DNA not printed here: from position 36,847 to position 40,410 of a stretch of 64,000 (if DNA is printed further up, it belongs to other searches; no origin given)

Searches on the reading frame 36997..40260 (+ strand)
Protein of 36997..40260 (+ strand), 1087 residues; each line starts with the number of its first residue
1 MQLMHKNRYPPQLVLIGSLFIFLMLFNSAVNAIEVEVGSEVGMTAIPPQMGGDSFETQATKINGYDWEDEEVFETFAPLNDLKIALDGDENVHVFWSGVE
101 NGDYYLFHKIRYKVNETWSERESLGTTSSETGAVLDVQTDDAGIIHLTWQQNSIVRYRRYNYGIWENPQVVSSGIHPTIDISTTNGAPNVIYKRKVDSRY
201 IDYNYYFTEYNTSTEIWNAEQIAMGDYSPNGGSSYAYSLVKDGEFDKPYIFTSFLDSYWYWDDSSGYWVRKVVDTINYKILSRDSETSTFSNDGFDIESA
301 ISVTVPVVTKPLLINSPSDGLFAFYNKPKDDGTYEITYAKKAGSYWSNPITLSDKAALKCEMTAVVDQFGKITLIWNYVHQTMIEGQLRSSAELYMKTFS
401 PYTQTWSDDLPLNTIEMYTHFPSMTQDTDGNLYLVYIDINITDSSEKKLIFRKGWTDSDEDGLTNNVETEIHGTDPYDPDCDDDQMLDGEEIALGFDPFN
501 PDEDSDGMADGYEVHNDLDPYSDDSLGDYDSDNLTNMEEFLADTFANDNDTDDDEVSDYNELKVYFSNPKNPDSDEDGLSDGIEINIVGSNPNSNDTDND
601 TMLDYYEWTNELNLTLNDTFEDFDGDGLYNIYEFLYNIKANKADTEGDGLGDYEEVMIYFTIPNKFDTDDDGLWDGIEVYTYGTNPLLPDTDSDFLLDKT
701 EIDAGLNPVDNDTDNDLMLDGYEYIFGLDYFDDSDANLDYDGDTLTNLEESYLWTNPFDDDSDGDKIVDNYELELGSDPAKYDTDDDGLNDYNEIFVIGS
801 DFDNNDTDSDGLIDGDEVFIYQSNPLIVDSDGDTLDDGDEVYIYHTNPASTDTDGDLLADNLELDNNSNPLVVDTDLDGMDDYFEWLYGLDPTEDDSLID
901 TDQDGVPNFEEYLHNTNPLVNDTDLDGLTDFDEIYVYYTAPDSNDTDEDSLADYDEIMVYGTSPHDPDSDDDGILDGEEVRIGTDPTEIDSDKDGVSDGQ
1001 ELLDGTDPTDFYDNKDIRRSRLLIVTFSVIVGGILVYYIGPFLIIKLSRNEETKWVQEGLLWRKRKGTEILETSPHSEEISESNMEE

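Call 6: search_protein_families(library=pfam, proteins=[window:36997-40260:+], max_evalue=0.01)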
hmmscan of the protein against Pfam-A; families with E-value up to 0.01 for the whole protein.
window:36997-40260:+ (1087 aa): 2 families
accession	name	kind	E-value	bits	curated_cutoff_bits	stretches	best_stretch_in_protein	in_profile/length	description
PF18884.5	TSP3_bac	-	1.9e-11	44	25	4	573-594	1-21/22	Bacterial TSP3 repeat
PF15892.11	BNR_4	-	0.00052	19.9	27.3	0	80-122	226-268/272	BNR repeat-containing family member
